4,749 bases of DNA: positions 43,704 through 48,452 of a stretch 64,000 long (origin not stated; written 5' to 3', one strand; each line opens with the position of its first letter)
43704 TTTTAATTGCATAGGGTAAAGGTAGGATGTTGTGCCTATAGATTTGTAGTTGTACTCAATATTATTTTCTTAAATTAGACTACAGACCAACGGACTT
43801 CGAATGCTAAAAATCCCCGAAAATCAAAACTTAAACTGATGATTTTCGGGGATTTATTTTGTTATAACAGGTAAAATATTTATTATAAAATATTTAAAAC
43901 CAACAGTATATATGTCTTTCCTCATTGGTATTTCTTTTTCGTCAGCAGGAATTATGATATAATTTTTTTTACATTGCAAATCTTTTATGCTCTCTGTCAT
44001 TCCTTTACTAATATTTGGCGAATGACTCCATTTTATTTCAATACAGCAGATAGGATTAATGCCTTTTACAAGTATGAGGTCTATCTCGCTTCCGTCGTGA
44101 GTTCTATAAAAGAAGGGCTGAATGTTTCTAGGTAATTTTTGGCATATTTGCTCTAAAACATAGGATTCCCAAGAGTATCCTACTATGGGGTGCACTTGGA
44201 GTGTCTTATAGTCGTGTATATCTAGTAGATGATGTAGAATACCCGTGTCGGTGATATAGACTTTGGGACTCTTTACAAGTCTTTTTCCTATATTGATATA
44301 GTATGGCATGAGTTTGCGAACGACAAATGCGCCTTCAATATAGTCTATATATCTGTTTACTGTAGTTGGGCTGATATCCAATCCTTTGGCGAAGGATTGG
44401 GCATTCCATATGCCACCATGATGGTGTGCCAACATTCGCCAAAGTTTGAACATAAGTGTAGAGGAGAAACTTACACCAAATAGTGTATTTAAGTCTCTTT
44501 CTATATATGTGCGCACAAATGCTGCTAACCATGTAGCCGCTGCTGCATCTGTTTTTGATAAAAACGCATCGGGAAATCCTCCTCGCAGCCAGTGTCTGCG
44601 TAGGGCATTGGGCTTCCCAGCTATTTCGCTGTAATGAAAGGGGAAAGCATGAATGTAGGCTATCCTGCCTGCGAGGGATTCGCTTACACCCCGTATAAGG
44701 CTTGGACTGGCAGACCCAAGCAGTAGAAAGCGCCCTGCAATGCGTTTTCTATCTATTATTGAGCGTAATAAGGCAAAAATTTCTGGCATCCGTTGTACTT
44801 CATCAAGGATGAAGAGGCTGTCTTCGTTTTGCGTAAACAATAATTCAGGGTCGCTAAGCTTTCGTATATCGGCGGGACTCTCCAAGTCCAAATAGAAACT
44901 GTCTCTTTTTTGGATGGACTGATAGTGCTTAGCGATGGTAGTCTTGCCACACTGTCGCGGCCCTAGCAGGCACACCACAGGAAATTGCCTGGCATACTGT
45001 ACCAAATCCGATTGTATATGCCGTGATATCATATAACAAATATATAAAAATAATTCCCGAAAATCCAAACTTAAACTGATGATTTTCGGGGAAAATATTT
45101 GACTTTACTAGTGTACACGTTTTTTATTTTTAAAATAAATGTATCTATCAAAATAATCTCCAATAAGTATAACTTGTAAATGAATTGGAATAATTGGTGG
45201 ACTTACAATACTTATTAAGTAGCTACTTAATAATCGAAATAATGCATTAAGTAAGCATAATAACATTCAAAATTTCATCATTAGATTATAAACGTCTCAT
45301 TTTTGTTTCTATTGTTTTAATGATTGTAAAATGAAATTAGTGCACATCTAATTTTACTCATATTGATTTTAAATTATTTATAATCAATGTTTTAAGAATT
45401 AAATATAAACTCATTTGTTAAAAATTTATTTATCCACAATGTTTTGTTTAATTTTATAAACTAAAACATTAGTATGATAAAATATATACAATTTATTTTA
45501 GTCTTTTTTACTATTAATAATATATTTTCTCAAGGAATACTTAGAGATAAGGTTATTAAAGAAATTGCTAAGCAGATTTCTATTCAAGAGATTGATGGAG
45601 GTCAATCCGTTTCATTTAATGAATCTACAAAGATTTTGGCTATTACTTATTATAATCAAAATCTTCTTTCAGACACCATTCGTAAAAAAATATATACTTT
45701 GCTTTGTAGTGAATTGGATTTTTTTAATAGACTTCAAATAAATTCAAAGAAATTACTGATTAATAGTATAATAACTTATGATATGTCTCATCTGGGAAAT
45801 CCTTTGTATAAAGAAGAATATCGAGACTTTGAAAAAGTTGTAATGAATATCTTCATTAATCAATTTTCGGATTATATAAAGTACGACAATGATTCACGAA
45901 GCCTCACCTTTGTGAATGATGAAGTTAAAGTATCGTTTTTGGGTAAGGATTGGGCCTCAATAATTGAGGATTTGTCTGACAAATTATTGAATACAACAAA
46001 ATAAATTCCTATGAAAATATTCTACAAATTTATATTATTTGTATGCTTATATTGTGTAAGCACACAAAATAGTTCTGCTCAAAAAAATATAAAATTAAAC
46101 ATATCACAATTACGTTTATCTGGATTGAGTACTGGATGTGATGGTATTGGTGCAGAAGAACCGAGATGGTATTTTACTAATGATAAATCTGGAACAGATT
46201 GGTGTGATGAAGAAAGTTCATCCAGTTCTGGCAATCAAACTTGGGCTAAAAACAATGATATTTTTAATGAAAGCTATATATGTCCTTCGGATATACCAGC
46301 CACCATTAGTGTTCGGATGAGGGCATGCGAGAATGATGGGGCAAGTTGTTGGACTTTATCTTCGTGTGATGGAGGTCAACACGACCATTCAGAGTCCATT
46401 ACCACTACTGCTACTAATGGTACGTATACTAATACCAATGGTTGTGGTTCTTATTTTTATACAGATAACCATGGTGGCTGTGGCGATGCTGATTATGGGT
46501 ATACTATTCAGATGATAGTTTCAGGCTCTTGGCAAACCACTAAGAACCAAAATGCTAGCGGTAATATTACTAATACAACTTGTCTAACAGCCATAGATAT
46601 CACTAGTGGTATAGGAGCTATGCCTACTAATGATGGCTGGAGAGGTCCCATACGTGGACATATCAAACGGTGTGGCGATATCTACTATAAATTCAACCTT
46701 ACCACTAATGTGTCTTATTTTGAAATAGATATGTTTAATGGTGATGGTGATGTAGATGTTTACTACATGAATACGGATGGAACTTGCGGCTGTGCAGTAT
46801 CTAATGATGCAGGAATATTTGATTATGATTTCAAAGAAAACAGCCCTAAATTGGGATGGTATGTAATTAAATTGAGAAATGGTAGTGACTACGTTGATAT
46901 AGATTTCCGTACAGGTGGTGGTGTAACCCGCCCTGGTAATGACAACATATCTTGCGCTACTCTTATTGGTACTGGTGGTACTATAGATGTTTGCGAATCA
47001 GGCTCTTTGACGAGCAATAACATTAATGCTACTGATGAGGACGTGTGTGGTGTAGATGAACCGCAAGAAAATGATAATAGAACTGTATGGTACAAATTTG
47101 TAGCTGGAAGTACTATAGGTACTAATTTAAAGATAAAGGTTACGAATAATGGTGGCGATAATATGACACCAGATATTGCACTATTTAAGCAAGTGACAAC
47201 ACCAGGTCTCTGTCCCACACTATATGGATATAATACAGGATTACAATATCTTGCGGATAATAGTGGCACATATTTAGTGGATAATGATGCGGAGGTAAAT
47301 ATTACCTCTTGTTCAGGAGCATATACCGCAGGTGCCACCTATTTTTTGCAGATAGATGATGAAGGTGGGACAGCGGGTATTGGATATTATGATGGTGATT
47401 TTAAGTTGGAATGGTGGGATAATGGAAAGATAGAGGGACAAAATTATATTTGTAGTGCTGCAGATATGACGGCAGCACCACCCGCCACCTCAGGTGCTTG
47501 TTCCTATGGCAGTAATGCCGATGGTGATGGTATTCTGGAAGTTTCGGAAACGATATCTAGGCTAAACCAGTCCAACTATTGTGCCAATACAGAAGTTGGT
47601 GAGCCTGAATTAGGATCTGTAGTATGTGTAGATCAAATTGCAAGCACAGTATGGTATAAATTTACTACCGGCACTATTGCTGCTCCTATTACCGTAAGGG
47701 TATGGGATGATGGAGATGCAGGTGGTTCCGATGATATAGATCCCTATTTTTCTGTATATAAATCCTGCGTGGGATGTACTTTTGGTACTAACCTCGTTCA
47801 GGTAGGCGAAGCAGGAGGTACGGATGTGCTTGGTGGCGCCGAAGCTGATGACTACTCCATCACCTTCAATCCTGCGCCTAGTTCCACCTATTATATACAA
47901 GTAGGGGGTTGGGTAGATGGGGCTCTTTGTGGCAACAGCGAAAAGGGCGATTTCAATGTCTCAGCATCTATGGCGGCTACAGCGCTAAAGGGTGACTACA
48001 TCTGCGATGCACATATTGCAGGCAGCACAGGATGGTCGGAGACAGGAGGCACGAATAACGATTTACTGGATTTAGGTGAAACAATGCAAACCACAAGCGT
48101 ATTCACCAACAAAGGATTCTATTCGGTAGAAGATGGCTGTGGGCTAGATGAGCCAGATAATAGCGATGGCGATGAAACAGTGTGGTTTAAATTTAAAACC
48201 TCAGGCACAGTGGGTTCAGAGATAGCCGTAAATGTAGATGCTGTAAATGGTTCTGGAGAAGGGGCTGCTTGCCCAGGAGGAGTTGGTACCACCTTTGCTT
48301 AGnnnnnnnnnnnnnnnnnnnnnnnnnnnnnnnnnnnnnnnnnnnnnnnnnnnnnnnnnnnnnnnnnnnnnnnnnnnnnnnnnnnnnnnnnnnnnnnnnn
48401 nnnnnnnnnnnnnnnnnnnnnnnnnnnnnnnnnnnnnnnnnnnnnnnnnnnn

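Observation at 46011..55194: One ~3,060-codon secreted-protein gene broken by an in-frame TAG (48300-48302) and a +1 frame change (53068-53147)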

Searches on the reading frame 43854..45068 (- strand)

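Call 17: search_protein_families(library=pfam, proteins=[window:43854-45068:-], max_evalue=0.001)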
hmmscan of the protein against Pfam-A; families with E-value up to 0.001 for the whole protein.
window:43854-45068:- (404 aa): 3 families
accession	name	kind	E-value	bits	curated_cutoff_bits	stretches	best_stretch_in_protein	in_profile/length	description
PF13635.12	DUF4143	-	2.5e-39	135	28.1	1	190-348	1-160/160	Domain of unknown function (DUF4143)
PF13173.12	AAA_14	-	2.3e-26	92.8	27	1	29-149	2-128/129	AAA domain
PF13401.12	AAA_22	-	7.5e-05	23.5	27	0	31-71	7-50/130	AAA domain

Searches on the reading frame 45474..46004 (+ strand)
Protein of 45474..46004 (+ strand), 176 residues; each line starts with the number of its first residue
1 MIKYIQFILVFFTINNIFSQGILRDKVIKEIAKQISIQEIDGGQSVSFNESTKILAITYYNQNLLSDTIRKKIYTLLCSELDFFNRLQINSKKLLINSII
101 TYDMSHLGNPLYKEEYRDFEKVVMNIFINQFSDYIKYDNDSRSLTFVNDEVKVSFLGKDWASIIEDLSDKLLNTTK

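Call 6: search_protein_families(library=pfam, proteins=[window:45474-46001:+], max_evalue=0.01)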
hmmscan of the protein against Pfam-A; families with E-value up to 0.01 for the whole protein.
window:45474-46001:+ (176 aa): 0 families

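Call 24: find_encoding_contigs(protein=window:45474-46004:+, flank=10000, max_places=10)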
Protein window:45474-46004:+ (176 aa): 5 contigs read that carry it; 5 places shown.
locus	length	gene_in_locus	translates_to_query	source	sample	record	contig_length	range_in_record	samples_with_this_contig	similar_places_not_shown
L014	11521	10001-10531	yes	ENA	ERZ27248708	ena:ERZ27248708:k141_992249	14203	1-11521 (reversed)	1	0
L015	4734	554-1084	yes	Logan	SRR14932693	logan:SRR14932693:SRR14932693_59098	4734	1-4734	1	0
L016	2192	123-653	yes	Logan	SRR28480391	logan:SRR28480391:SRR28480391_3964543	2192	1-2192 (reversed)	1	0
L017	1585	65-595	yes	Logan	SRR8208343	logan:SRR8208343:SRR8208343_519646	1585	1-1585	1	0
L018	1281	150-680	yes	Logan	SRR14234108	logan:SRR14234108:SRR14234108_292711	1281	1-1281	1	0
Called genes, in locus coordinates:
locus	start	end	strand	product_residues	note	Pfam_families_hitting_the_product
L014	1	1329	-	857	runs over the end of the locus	PF17900:Peptidase_M1_N, PF01433:Peptidase_M1, PF13646:HEAT_2 (faint)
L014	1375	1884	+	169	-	PF00364:Biotin_lipoyl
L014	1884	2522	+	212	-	PF01596:Methyltransf_3, PF01135:PCMT (weak), PF13578:Methyltransf_24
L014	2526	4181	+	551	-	PF01832:Glucosaminidase, PF01476:LysM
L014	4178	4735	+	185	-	PF00156:Pribosyltran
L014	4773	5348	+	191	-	PF00406:ADK, PF13238:AAA_18, PF13671:AAA_33, PF13207:AAA_17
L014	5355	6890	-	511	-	PF05362:Lon_C (weak), PF13541:ChlI, PF00493:MCM (faint), PF05496:RuvB_N (faint), PF00158:Sigma54_activat (faint), PF01078:Mg_chelatase, PF07728:AAA_5, PF13335:Mg_chelatase_C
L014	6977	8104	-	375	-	PF04055:Radical_SAM, PF19288:CofH_C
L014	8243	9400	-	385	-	PF13173:AAA_14, PF13635:DUF4143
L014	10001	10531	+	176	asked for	-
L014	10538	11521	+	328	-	?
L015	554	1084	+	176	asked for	-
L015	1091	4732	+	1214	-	?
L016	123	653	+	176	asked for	-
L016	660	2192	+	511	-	?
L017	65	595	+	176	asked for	-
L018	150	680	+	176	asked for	-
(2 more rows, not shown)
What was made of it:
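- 45474..46004 (+): Upstream 176-aa ORF with a signal-peptide-like N-terminus, 6 nt before the giant gene and in the same frame. It is a separate gene that travels with the giant gene. The identical protein lies directly upstream of the giant gene in five other assemblies (call 24).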

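Call 39: search_protein_families(library=ncbifam, proteins=[window:45474-46001:+], max_evalue=0.01)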
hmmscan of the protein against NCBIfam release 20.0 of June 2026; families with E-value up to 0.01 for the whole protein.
window:45474-46001:+ (176 aa): 0 families
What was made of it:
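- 45474..46004 (+): It has no Pfam or NCBIfam match (calls 6, 39).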

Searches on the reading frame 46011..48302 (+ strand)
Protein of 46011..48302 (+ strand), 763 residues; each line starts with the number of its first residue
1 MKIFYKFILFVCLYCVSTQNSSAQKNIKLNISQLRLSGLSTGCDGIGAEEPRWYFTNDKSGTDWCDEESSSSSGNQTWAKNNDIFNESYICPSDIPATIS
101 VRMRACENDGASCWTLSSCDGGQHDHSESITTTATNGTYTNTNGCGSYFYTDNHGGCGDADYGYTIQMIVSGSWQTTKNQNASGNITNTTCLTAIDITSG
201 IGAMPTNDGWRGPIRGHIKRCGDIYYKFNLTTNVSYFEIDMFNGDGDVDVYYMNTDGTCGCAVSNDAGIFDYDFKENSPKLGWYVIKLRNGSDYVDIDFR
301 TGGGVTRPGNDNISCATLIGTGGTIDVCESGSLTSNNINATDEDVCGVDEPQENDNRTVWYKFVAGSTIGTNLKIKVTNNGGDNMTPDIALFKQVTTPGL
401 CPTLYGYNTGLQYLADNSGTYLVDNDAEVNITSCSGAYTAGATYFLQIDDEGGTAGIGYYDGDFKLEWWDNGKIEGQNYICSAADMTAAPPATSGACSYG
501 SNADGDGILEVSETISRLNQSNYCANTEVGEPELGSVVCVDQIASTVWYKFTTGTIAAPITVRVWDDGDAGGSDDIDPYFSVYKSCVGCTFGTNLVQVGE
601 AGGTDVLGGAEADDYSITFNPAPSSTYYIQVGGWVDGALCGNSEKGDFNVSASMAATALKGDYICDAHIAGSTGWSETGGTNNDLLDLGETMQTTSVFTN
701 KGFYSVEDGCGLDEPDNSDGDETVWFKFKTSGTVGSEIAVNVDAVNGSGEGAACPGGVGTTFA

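Call 6: search_protein_families(library=pfam, proteins=[window:46011-48299:+], max_evalue=0.01)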
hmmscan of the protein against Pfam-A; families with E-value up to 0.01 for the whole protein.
window:46011-48299:+ (763 aa): 0 families

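Call 21: find_encoding_contigs(protein=window:46011-48302:+, flank=10000, max_places=10)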
Protein window:46011-48302:+ (763 aa): no gene with exactly this product is on record in the collection.

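Call 39: search_protein_families(library=ncbifam, proteins=[window:46011-48299:+], max_evalue=0.01)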
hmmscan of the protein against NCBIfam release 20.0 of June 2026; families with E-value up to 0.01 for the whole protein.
window:46011-48299:+ (763 aa): 0 families

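Call 60: list_cluster_members(proteins=[window:46011-48299:+, window:48303-53147:+, window:48405-53147:+, window:53071-55191:+, window:53074-55191:+, window:53092-55191:+, window:53200-55191:+, window:53221-55191:+, window:53158-55191:+, window:48372-53147:+])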
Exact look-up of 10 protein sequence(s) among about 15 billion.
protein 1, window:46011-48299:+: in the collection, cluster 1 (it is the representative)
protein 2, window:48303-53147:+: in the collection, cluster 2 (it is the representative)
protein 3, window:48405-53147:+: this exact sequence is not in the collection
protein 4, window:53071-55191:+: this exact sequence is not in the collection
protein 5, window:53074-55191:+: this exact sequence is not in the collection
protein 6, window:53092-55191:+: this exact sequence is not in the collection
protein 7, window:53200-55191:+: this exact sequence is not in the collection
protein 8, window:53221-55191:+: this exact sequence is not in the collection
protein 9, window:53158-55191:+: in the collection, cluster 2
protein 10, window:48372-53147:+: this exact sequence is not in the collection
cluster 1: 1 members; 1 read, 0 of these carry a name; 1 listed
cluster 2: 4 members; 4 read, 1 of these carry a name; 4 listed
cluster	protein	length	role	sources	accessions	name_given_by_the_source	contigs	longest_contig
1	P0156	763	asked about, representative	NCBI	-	-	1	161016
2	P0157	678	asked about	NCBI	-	-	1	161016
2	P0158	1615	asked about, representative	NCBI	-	-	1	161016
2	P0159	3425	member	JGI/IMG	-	hypothetical protein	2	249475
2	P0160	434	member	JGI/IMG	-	-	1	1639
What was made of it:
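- A gene caller reports three ORFs on this contig: 763 aa, 1,615 aa and 678 aa (call 60).
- Tried and rejected: The only records are the window's own gene calls (call 60). That protein sits in a 90% cluster whose representative is the window's own ORF2 (call 60).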
